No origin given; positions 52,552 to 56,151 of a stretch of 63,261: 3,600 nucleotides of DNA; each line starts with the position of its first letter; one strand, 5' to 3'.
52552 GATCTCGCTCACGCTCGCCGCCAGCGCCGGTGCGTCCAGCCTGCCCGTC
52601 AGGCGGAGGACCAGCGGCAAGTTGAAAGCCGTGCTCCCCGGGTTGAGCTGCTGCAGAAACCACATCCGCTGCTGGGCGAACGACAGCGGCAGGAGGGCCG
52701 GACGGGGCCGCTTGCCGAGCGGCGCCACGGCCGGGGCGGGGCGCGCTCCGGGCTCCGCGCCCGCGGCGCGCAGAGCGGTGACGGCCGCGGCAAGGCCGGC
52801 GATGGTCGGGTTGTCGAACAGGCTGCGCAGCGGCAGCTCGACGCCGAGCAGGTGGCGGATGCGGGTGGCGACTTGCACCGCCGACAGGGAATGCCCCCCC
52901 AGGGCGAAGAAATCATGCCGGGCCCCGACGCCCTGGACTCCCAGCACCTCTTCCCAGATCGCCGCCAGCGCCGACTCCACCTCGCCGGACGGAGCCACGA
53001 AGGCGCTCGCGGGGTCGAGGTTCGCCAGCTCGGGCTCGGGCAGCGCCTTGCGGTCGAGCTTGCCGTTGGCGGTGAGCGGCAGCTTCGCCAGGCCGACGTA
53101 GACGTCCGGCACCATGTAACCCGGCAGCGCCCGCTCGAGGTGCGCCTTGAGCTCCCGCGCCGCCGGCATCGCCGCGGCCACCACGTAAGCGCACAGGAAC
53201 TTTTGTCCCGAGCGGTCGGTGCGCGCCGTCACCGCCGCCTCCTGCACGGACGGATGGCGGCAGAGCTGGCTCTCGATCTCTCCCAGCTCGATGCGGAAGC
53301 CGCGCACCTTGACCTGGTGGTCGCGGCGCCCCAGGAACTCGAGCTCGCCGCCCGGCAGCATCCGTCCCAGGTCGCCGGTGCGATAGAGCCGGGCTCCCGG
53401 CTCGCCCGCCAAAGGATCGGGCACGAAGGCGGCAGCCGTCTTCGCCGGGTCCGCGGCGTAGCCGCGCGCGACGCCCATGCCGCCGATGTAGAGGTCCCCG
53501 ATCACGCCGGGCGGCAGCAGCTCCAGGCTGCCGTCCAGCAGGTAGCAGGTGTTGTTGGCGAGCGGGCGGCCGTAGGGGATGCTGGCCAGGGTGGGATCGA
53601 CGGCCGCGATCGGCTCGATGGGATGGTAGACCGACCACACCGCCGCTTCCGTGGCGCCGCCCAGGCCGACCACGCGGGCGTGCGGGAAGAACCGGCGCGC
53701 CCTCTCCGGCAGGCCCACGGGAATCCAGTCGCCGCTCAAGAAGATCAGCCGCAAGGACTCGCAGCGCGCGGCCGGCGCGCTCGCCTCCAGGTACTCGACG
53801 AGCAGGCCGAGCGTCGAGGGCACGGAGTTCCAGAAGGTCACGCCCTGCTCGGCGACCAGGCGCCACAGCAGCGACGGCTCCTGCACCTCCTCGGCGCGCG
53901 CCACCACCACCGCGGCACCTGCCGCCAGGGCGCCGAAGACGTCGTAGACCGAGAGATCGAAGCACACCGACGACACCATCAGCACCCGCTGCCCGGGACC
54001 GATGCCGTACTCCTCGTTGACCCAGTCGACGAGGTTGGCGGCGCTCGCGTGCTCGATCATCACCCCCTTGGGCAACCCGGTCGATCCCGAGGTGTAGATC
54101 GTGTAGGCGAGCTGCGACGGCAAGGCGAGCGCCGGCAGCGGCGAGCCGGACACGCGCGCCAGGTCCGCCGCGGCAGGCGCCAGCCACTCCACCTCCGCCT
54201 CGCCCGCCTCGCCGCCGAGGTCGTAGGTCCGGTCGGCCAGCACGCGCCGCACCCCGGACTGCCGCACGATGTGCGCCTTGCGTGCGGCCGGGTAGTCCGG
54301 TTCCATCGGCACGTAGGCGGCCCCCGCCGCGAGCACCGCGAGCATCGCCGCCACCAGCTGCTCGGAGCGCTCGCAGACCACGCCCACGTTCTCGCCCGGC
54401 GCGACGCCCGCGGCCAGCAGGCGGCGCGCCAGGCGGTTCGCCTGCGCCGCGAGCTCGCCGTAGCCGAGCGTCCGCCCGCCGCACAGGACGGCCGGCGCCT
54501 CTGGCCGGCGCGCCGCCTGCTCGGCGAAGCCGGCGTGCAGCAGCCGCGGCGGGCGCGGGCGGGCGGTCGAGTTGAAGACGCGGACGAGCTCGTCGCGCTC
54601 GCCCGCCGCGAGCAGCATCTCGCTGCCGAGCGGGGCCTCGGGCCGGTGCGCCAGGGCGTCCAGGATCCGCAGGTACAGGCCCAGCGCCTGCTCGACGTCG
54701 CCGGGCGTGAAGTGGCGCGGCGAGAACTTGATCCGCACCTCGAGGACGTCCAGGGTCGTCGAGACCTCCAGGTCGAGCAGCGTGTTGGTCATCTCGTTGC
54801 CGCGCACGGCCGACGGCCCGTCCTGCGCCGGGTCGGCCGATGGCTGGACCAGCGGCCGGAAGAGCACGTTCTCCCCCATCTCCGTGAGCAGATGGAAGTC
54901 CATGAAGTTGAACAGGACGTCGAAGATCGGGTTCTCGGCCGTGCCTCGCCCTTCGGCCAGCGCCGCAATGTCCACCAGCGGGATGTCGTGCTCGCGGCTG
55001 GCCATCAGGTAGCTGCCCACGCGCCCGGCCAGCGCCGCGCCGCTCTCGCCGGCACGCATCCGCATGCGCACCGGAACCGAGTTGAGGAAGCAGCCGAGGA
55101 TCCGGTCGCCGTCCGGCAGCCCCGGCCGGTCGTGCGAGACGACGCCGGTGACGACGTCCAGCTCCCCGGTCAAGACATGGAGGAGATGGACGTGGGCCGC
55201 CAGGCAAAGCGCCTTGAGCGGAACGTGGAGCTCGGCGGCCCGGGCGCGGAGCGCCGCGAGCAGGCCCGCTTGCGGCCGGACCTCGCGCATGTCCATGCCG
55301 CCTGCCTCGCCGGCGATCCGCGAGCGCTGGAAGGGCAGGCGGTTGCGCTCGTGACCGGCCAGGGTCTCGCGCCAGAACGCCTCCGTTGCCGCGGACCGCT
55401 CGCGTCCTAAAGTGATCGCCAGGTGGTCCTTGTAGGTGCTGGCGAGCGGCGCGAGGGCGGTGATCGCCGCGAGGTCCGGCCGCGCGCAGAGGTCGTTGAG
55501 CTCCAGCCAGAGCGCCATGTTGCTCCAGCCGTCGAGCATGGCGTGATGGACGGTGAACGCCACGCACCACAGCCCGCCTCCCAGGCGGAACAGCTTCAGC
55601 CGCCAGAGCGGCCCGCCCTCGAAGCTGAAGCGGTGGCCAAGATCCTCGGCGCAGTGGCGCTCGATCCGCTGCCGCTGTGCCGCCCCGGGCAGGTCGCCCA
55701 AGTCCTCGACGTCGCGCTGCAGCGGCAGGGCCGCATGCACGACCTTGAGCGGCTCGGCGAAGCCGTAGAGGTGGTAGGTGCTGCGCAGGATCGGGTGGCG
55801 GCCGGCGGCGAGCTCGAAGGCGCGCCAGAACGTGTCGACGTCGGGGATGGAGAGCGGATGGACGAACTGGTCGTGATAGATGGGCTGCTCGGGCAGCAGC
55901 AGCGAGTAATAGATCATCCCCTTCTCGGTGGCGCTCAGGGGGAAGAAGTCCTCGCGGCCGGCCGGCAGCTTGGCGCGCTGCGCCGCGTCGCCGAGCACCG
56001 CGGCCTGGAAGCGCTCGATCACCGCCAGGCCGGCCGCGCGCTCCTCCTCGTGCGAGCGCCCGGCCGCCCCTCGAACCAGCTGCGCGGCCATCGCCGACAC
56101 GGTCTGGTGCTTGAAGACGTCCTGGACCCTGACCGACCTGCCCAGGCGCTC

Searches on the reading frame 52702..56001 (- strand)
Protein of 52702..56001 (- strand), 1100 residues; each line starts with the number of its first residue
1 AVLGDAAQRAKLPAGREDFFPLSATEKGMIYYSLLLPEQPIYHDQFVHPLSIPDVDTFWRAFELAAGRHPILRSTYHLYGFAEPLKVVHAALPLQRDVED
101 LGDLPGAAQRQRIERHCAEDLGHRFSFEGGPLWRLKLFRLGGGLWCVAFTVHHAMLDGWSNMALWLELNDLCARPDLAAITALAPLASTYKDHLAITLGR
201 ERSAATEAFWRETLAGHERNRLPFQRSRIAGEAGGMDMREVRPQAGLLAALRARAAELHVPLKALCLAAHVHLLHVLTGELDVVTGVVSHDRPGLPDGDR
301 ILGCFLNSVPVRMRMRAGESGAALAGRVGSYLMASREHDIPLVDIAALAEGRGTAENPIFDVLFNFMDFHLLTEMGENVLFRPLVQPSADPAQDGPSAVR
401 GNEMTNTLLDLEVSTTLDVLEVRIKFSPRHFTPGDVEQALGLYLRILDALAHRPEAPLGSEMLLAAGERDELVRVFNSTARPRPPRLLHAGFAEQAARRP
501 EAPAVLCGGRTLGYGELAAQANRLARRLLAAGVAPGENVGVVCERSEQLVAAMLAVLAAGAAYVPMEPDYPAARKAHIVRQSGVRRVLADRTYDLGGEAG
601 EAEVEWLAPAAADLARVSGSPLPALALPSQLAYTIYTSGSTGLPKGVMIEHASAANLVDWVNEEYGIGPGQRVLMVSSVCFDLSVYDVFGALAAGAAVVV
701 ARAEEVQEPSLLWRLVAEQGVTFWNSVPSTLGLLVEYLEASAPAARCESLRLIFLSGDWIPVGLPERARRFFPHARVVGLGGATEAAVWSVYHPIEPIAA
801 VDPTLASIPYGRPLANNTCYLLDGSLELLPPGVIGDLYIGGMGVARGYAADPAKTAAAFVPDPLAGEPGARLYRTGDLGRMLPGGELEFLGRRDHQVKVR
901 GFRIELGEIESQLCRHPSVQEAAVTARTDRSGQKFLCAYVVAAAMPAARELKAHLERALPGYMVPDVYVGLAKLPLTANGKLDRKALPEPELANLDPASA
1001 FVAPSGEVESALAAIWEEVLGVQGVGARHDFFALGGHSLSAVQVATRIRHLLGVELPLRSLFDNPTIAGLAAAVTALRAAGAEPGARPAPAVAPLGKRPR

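Call 7: search_protein_families(library=pfam, proteins=[window:52702-56001:-], max_evalue=0.001)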
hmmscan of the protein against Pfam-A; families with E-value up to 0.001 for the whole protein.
window:52702-56001:- (1100 aa): 4 families
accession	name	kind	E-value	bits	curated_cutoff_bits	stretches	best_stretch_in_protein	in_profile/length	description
PF00501.34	AMP-binding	-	2.8e-83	280.3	29.9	1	492-848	1-383/384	AMP-binding enzyme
PF00668.25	Condensation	-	5.7e-51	174.1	30.6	1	17-472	2-455/456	Condensation domain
PF00550.31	PP-binding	-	5.8e-17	62.1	20.8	1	1011-1074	2-67/67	Phosphopantetheine attachment site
PF13193.12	AMP-binding_C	-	6e-15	56.4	24.5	1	908-981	1-76/76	AMP-binding enzyme C-terminal domain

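Call 67: find_homologous_proteins(query=window:52702-56001:-, max_evalue=1e-100)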
Query window:52702-56001:- (1100 aa): 106 proteins with E <= 1e-100 among 8000 candidates.
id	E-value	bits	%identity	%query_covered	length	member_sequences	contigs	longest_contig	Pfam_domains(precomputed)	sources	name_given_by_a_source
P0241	0.0e+0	1647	58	100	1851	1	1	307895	PF00668.26,PF00550.32,PF00501.35,PF13193.13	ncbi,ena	-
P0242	0.0e+0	1433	50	97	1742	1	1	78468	PF00668.26,PF00550.32,PF00501.35,PF13193.13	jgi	jgi:amino acid adenylation domain-containing protein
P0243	0.0e+0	1346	56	63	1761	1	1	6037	PF00668.26,PF00550.32,PF00501.35,PF13193.13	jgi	jgi:amino acid adenylation domain-containing protein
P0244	0.0e+0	1131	40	97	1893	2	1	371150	PF00668.26,PF00550.32,PF00501.35,PF13193.13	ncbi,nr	ncbi:Gramicidin S synthetase II [Paenibacillus sp. FSL H7-689]|nr:Gramicidin S synthetase II [Paenib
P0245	0.0e+0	1094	38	97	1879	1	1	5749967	PF00668.26,PF00550.32,PF00501.35,PF13193.13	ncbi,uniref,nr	ncbi:non-ribosomal peptide synthetase [Paenibacillus beijingensis]|uniref:Carrier domain-containing 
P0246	0.0e+0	1039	35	89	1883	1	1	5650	PF00668.26,PF00550.32,PF00501.35,PF13193.13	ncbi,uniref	ncbi:amino acid adenylation domain-containing protein, partial [Paenibacillus sp. SI8]|uniref:amino 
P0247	1.6e-291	988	44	95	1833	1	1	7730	PF00668.26,PF02668.23,PF00550.32,PF00501.35,PF13193.13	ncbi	ncbi:MAG: amino acid adenylation domain-containing protein [Bacteroidota bacterium]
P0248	7.9e-271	920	36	93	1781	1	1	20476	PF00668.26,PF00550.32,PF00501.35,PF13193.13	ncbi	ncbi:MAG: amino acid adenylation domain-containing protein [Thermoanaerobaculia bacterium]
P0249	9.6e-258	876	59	35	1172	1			PF00668.26,PF00550.32,PF00501.35,PF13193.13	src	-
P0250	2.1e-247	842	36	99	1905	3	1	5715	PF00668.26,PF00550.32,PF00501.35,PF13193.13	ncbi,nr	ncbi:MAG TPA: amino acid adenylation domain-containing protein, partial [Thermoanaerobaculia bacteri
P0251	8.2e-227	774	36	96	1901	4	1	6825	PF00668.26,PF00550.32,PF00501.35,PF13193.13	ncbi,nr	ncbi:MAG: amino acid adenylation domain-containing protein [Beijerinckiaceae bacterium]|nr:amino aci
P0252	6.7e-226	771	34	97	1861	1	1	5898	PF00668.26,PF00550.32,PF00501.35,PF13193.13,PF00975.27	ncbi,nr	ncbi:MAG TPA: amino acid adenylation domain-containing protein [Actinophytocola sp.]|nr:amino acid a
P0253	4.2e-219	748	34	98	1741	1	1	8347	PF00668.26,PF00550.32,PF00501.35,PF13193.13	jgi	jgi:amino acid adenylation domain-containing protein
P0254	1.5e-218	747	34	96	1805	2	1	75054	PF00668.26,PF00550.32,PF00501.35,PF13193.13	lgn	-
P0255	7.0e-202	691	40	96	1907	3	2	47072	PF00668.26,PF13469.13,PF00550.32,PF00501.35,PF13193.13,PF07993.19,PF02036.23,PF00685.34,PF01370.28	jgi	jgi:amino acid adenylation domain-containing protein/thioester reductase-like protein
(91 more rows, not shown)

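Call 68: find_encoding_contigs(protein=P0241, flank=10000, max_places=2)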
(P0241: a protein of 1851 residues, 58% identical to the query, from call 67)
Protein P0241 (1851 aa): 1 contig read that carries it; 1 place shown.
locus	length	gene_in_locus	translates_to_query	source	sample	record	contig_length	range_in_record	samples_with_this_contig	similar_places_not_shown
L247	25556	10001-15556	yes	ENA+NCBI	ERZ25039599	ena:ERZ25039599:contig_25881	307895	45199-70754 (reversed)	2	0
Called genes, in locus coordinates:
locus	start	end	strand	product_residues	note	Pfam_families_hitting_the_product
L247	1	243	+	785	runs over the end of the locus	PF00668:Condensation (faint)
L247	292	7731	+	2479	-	PF00501:AMP-binding, PF13193:AMP-binding_C, PF00550:PP-binding, PF00668:Condensation, PF00501:AMP-binding, PF13193:AMP-binding_C, PF00550:PP-binding, PF00668:Condensation, +1 more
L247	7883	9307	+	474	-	-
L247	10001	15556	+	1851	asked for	PF00501:AMP-binding, PF13193:AMP-binding_C, PF00550:PP-binding, PF00668:Condensation, PF00501:AMP-binding, PF13193:AMP-binding_C, PF00550:PP-binding, PF00668:Condensation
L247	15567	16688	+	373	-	PF00296:Bac_luciferase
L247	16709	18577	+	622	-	PF13522:GATase_6, PF13537:GATase_7, PF00733:Asn_synthase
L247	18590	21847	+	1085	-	PF00501:AMP-binding, PF13193:AMP-binding_C, PF00550:PP-binding, PF00668:Condensation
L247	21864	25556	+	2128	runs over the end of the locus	PF00668:Condensation, PF00501:AMP-binding, PF13193:AMP-binding_C, PF00550:PP-binding, PF00668:Condensation, PF00501:AMP-binding, PF13193:AMP-binding_C, PF00550:PP-binding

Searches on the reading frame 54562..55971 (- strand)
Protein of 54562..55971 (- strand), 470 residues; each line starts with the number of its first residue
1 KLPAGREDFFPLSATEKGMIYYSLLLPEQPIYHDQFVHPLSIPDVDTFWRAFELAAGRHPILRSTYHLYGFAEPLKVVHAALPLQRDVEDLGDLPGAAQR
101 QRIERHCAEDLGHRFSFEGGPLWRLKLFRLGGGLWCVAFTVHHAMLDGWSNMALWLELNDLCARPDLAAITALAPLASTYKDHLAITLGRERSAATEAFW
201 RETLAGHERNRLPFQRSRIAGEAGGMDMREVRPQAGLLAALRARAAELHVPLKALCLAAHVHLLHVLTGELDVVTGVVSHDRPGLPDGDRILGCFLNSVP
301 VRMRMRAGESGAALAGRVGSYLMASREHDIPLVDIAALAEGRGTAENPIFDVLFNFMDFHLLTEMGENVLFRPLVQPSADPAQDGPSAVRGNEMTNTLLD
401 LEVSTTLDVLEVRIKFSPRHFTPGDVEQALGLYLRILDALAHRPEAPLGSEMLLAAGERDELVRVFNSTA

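Call 14: search_protein_families(library=ncbifam, proteins=[window:54562-55971:-], max_evalue=0.001)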
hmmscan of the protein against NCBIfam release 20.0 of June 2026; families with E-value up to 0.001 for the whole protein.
window:54562-55971:- (470 aa): 5 families
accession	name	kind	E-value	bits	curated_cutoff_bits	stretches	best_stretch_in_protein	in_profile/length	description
NF004282.0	PRK05691.1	subfamily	2.6e-29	100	4090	1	6-468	3254-3711/4334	non-ribosomal peptide synthase/polyketide synthase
NF041803.1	NRPS_SolG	exception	5e-14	50.8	2200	1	8-470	110-554/1163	solanimycin non-ribosomal peptide synthetase SolG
NF047350.1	aureusi_NRPS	equivalog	3.6e-08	30.7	2500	1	6-354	991-1325/2373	aureusimine non-ribosomal peptide synthetase AusA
NF038078.1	NRPS_MxcG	equivalog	7.5e-08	30.1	2300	1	10-328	5-318/1442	myxochelin non-ribosomal peptide synthetase MxcG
NF007605.2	PRK10252.1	equivalog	6.6e-05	20.6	2400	1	118-359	112-353/1292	enterobactin non-ribosomal peptide synthetase EntF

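Call 15: search_solved_structures(query=window:54562-55971:-, max_evalue=0.001)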
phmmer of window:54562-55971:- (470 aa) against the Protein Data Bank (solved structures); distinct sequences matched with E-value up to 0.001: 31.
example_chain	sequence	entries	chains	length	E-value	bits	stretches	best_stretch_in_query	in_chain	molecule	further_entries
8jbr_A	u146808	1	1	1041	6.3e-40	140.5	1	2-362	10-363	McyA protein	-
7r9x_A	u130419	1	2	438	1.2e-38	136.3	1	2-361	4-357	AmbE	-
9up2_A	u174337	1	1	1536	8.4e-36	126.9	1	2-466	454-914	PvdL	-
9lcp_A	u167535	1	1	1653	1.1e-35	126.6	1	2-466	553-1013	PvdL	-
9lco_A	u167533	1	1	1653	1.1e-35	126.6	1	2-466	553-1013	PvdL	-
9lcq_A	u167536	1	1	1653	1.9e-35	125.8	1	2-466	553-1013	PvdL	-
8hlk_A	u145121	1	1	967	4.9e-26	94.7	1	7-309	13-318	Microcystin synthetase B (Fragment)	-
9rde_A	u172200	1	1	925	2.5e-22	82.5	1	7-342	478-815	Bacitracin synthase 3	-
6oyf_A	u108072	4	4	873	1.7e-17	66.5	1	51-356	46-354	Txo1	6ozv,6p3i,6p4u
9bfd_B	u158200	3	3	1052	7.1e-17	64.5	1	7-337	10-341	Tyrocidine synthase 2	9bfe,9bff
8f7h_A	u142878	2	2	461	8.6e-15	57.6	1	7-340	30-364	Surfactin synthetase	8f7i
2vsq_A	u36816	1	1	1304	1.2e-14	57.2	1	7-340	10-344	SURFACTIN SYNTHETASE SUBUNIT 3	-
8f7f_A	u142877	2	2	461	2.1e-14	56.4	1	7-340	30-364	Surfactin synthetase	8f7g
2jgp_A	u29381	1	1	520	4.2e-13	52.1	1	50-422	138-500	TYROCIDINE SYNTHETASE 3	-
6p1j_A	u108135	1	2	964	8.6e-12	47.7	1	50-356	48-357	Txo2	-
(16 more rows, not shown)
